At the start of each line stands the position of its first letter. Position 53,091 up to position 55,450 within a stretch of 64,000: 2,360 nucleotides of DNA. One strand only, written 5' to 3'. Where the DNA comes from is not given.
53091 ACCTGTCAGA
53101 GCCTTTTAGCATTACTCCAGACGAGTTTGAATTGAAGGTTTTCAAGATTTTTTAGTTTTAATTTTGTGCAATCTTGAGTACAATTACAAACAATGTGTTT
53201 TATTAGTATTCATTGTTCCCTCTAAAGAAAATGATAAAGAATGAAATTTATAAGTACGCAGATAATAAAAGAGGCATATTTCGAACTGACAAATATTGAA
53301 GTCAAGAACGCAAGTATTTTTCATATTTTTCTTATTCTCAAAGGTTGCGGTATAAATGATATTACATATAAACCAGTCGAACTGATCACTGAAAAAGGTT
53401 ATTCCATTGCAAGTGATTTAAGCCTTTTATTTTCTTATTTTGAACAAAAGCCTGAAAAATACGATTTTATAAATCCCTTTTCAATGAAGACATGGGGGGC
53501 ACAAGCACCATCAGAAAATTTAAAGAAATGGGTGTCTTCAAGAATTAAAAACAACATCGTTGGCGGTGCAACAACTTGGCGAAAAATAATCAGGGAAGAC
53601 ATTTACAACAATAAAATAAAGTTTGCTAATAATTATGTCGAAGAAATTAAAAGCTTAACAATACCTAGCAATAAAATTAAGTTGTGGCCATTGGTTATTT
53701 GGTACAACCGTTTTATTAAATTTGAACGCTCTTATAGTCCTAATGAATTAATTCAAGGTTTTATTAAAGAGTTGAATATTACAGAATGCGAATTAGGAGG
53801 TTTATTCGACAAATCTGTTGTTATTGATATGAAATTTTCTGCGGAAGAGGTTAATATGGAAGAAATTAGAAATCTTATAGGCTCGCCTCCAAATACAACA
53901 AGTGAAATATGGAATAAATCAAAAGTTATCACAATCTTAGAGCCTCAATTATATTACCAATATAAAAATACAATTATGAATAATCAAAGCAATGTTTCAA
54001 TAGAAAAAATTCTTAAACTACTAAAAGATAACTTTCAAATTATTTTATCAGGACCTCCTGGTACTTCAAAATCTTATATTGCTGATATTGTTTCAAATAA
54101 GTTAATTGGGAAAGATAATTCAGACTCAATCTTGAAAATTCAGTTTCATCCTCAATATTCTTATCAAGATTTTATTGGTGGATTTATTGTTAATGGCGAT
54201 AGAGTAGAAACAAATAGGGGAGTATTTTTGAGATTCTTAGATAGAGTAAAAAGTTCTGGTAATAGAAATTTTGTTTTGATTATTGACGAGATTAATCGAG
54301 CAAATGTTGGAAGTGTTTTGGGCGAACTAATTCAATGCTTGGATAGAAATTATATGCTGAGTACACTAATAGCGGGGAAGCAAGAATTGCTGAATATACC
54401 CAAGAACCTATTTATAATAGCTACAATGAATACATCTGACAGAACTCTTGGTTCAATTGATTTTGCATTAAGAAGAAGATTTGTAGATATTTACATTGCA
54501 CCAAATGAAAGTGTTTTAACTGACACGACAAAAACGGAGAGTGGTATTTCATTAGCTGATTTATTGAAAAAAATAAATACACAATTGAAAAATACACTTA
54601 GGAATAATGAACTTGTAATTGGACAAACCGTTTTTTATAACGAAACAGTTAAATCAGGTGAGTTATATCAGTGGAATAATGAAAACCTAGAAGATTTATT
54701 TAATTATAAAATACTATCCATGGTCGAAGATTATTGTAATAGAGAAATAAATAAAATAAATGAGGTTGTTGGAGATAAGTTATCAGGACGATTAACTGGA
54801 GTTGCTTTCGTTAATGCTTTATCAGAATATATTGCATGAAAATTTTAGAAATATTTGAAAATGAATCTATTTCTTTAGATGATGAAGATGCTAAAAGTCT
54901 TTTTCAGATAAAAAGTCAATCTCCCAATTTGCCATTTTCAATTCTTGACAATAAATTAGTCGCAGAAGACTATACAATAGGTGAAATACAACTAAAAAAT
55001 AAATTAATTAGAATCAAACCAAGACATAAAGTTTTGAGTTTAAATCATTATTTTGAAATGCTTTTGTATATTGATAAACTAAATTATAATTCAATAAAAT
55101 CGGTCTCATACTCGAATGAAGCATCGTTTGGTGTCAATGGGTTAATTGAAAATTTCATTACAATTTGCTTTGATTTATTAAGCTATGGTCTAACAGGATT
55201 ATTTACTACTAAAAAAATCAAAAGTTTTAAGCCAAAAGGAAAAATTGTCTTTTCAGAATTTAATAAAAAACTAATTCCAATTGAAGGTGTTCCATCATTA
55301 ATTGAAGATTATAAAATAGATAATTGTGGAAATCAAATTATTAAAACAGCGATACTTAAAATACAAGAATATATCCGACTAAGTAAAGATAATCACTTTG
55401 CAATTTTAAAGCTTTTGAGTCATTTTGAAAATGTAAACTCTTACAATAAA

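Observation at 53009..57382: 4.3-kb mcrB-mcrC-dcm island inserted at the exact 3' end of a glycogen-debranching-family gene, flanked by 44-bp direct repeats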

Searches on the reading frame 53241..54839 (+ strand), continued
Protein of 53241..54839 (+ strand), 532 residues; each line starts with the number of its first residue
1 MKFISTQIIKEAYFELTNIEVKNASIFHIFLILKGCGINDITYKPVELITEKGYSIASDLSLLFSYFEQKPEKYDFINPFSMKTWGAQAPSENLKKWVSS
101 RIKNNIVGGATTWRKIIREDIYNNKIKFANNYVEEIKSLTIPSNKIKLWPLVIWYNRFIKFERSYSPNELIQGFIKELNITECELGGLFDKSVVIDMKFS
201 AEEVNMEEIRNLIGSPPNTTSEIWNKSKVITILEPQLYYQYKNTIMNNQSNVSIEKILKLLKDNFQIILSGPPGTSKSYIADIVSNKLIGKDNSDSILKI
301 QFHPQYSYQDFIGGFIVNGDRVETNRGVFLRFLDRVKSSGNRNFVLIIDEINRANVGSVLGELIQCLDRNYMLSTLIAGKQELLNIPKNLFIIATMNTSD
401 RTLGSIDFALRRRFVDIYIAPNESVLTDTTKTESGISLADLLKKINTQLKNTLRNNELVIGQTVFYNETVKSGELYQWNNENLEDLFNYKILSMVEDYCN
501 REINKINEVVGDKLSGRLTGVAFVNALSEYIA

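Call 55: search_dna_similar(query=window:53241-54839:+, collection=plasmids, mode=protein, max_rows=25)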
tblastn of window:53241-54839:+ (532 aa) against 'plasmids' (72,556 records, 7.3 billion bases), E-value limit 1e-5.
Records with a match: 353; places in all: 369; records where one place covers at least 80% of the query: 0.
Best place of each record, by identity: <60% 353.
By first word of the organism name: Klebsiella 63; Enterococcus 45; Bacillus 25; Deinococcus 23; Rhodococcus 13; Escherichia 12; Rhizobium 7; Sinorhizobium 6; Lactococcus 6; Streptomyces 5; and 87 more.
By predicted mobility (MOB-suite, as given by PLSDB): non-mobilizable 179; conjugative 119; mobilizable 55.
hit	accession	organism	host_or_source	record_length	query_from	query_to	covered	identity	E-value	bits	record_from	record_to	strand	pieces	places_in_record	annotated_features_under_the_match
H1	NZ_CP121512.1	Staphylococcus epidermidis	Homo sapiens,Forehead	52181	125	519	74%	32.2%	9e-49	189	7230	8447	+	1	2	AAA family ATPase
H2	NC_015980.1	Fructilactobacillus sanfranciscensis TMW 1.1304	-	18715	131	528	75%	30.0%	8e-42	168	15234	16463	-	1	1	AAA family ATPase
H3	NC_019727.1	Calothrix sp. PCC 6303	-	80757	253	508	48%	35.2%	3e-33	142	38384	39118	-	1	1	AAA family ATPase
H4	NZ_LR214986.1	Mycoplasmopsis cynos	Dog,lung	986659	254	524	51%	33.1%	1e-27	125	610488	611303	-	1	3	AAA family ATPase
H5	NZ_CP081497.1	Streptomyces sp. BHT-5-2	whole organism,plant soil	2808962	206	498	55%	29.6%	1e-22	110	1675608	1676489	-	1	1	none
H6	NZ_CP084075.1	Fusobacterium vincentii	-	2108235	261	512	47%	34.3%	2e-27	124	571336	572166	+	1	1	none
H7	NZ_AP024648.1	Arthrobacter sp. StoSoilB13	-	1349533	253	520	50%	31.5%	3e-31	136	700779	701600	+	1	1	record has no annotation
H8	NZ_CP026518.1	Deinococcus sp. NW-56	whole organism,water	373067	206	512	58%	26.7%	1e-22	110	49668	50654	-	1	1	AAA family ATPase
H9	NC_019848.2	Sinorhizobium meliloti GR4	-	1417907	267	516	47%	32.7%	7e-25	117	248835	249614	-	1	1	record has no annotation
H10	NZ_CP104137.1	Sinorhizobium sp. C101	Phaseolus vulgaris,cell ...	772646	267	516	47%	32.5%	8e-27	122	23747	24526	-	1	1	AAA family ATPase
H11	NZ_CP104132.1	Sinorhizobium sp. K101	Phaseolus vulgaris,cell ...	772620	267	516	47%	32.5%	8e-27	122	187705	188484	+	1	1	AAA family ATPase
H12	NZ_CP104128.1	Sinorhizobium sp. M103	Phaseolus vulgaris,cell ...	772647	267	516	47%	32.5%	8e-27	122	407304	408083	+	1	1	AAA family ATPase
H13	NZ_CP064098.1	Priestia aryabhattai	cell culture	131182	246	499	48%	31.8%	2e-25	119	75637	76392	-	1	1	DUF3578 domain-containing protein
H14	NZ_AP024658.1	Arthrobacter sp. NicSoilB11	-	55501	253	520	50%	30.1%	4e-29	130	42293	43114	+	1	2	McrC family protein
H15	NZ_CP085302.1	Haladaptatus pallidirubidus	cell culture,saline soil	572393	248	518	51%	29.4%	3e-26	121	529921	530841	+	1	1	AAA family ATPase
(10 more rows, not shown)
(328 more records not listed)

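Call 56: get_annotated_region(hit=H1, flank=5000)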
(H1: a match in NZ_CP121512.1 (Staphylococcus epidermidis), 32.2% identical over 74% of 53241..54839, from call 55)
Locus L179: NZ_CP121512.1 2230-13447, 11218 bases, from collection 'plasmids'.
description: Staphylococcus epidermidis strain 21FSE01 plasmid unnamed3, complete sequence
organism: Staphylococcus epidermidis (NCBI taxid 1282)
taxonomy: Bacteria; Bacillota; Bacilli; Bacillales; Staphylococcaceae; Staphylococcus; Staphylococcus epidermidis
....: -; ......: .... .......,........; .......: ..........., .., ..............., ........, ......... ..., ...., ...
typing (MOB-suite, as given by PLSDB): non-mobilizable; replicon rep_cluster_1110,rep_cluster_1442
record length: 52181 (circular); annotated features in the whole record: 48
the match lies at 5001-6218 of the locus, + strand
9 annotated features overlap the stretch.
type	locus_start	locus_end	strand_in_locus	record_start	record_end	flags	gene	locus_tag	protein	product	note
CDS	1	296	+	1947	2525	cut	-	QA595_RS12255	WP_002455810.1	recombinase family protein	GO:0006310 - DNA recombination [Evidence IEA]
CDS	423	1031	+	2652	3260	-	-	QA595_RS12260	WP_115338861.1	recombinase family protein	GO:0006310 - DNA recombination [Evidence IEA]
CDS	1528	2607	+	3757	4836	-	-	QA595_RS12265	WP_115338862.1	DNA cytosine methyltransferase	-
CDS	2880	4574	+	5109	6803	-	-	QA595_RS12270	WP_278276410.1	IS1182-like element ISSep1 family transposase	GO:0006313 - DNA transposition [Evidence IEA]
CDS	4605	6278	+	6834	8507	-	-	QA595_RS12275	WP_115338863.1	AAA family ATPase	-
CDS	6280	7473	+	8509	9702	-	-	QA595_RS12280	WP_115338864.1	hypothetical protein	-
CDS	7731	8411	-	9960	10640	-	-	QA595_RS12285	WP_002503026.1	DUF536 domain-containing protein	-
CDS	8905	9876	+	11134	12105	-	-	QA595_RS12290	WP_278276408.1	replication initiator protein A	-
CDS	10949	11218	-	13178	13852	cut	-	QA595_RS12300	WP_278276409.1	IS6 family transposase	-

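Call 57: get_annotated_region(hit=H2, flank=5000)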
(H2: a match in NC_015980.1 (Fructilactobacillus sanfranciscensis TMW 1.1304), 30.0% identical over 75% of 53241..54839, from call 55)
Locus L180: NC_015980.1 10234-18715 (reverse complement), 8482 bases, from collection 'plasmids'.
description: Fructilactobacillus sanfranciscensis TMW 1.1304 plasmid pLS2, complete sequence
organism: Fructilactobacillus sanfranciscensis TMW 1.1304 (NCBI taxid 714313)
taxonomy: Bacteria; Bacillota; Bacilli; Lactobacillales; Lactobacillaceae; Fructilactobacillus; Fructilactobacillus sanfranciscensis; Fructilactobacillus sanfranciscensis TMW 1.1304
host: -; source: -; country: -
typing (MOB-suite, as given by PLSDB): non-mobilizable
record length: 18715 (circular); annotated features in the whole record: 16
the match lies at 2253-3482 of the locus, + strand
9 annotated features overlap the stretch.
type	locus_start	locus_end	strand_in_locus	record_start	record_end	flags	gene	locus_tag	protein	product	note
CDS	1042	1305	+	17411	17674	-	-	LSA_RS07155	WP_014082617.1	hypothetical protein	-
CDS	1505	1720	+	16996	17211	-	-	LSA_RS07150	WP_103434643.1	hypothetical protein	-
CDS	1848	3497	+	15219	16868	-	-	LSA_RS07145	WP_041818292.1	AAA family ATPase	-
CDS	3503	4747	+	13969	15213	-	-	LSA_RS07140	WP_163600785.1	hypothetical protein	-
CDS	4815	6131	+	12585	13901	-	dcm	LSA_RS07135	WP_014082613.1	DNA (cytosine-5-)-methyltransferase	GO:0006304 - DNA modification [Evidence IEA]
CDS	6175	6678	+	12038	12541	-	-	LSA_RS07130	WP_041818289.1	helix-turn-helix domain-containing protein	-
CDS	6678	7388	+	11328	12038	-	-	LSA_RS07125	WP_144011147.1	IS3 family transposase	-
CDS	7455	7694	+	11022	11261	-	-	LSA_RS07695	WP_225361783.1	IS3 family transposase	GO:0015074 - DNA integration [Evidence IEA]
CDS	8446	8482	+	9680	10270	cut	-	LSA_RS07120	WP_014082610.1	site-specific integrase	-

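Call 62: find_related_loci(query=window:53241-54839:+, collection=viral_contigs, flank=8000)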
Query window:53241-54839:+ (532 aa) in viral_contigs; peptide patterns used: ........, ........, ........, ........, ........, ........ (x = any residue, [..] = any of these).
10 stretches matched a pattern, but none encodes a relative of the query by tblastn (E <= 1e-3).

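Call 63: find_encoding_contigs(protein=P0008, flank=10000, max_places=2)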
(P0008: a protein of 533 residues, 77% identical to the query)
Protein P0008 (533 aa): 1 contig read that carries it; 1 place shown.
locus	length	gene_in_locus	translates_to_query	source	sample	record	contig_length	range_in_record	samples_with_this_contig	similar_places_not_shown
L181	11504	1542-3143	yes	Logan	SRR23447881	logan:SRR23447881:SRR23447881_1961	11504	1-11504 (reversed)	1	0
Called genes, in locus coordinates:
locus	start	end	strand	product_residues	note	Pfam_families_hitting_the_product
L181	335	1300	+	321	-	PF00092:VWA, PF13519:VWA_2, PF13768:VWA_3 (faint)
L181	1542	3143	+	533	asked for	PF07728:AAA_5, PF00004:AAA (weak)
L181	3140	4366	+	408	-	PF10117:McrBC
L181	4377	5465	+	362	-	PF00145:DNA_methylase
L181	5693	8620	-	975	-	-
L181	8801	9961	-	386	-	-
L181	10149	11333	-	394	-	-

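Call 64: find_encoding_contigs(protein=P0009, flank=10000, max_places=2)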
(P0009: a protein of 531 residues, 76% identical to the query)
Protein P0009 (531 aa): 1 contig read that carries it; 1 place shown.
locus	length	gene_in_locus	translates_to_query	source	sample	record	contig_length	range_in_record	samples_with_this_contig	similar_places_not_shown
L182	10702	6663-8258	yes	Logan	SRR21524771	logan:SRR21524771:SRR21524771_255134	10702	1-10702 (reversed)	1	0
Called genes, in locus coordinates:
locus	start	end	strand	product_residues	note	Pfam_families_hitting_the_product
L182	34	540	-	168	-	-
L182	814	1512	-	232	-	-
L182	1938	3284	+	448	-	-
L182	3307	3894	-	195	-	PF00589:Phage_integrase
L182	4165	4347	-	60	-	-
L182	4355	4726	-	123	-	-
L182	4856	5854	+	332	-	PF00145:DNA_methylase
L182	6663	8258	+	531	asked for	PF07728:AAA_5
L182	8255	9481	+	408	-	PF10117:McrBC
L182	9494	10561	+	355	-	PF00145:DNA_methylase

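Call 67: find_encoding_contigs(protein=P0131, flank=10000, max_places=5)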
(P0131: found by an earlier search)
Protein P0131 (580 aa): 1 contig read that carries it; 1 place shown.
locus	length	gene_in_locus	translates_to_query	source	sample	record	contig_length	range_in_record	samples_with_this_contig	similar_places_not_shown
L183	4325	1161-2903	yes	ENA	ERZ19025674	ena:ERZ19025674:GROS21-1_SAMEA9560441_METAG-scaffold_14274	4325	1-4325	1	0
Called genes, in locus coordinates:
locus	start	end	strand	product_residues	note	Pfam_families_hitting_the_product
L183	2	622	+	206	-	?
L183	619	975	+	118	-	-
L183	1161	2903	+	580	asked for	PF14742:GDE_N_bis, PF06202:GDE_C, PF22422:MGH1-like_GH, PF17389:Bac_rhamnosid6H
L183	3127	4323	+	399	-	?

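Call 69: find_encoding_contigs(protein=P0134, flank=5000, max_places=5)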
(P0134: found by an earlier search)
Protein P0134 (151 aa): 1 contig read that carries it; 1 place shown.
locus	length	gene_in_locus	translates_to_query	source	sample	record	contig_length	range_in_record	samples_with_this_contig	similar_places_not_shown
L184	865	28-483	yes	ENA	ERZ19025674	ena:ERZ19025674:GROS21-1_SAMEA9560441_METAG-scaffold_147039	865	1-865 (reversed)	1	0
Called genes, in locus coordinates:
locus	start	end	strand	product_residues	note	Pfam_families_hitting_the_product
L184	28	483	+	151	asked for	PF13450:NAD_binding_8, PF01593:Amino_oxidase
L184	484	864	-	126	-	?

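Call 86: find_homologous_proteins(query=L175:9187-10503:-)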
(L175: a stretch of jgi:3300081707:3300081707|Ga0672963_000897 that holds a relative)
Query L175:9187-10503:- (438 aa): 8000 proteins with E <= 0.001 among 8000 candidates; the best 120 are listed.
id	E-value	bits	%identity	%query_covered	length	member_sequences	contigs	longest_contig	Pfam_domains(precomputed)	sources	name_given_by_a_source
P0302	9.7e-283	956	100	100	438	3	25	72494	PF03952.22,PF00113.29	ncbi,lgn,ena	-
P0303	2.9e-269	911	94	100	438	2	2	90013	PF03952.22,PF00113.29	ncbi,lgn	-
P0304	1.8e-244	830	85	100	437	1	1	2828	PF03952.22,PF00113.29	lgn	-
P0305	2.2e-242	823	85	100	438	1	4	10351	PF03952.22,PF00113.29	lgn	-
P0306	1.4e-239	813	84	100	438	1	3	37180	PF03952.22,PF00113.29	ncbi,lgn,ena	-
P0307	5.2e-239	812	83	100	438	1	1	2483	PF03952.22,PF00113.29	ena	-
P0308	2.3e-236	803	84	99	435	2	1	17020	PF03952.22,PF00113.29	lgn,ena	-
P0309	3.3e-235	799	81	100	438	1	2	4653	PF03952.22,PF00113.29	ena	-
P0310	5.6e-234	795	82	100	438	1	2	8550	PF03952.22,PF00113.29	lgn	-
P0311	5.4e-233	792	82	100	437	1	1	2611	PF03952.22,PF00113.29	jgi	jgi:enolase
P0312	8.9e-233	791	82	99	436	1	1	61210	PF03952.22,PF00113.29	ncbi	-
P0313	2.3e-232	790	83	99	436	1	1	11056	PF03952.22,PF00113.29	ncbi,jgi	jgi:enolase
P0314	2.9e-232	789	81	100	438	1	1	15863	PF03952.22,PF00113.29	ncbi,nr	ncbi:MAG: phosphopyruvate hydratase [Candidatus Caenarcaniphilales bacterium]|nr:phosphopyruvate hyd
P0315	2.0e-231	787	81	99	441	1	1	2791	PF03952.22,PF00113.29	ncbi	-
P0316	3.1e-231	786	81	99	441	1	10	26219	PF03952.22,PF00113.29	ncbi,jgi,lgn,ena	ncbi:MAG: phosphopyruvate hydratase [Candidatus Melainabacteria bacterium]|jgi:enolase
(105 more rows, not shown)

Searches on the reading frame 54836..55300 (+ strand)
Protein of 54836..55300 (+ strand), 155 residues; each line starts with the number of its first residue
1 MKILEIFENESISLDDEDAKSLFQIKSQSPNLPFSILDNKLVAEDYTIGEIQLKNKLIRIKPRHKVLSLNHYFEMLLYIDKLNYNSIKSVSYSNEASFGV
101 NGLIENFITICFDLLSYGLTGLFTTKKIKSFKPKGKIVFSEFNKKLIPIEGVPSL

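Call 76: search_protein_families(library=pfam, proteins=[window:54836-55300:+], max_evalue=10)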
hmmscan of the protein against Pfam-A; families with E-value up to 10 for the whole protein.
window:54836-55300:+ (155 aa): 2 families
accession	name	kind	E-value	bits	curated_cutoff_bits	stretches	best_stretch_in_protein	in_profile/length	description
PF10117.15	McrBC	-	0.0041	16.5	23.9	1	47-145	6-107/318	McrBC 5-methylcytosine restriction system component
PF17401.7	DUF5407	-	0.075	13.7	25.3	1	51-94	16-62/74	Family of unknown function (DUF5407)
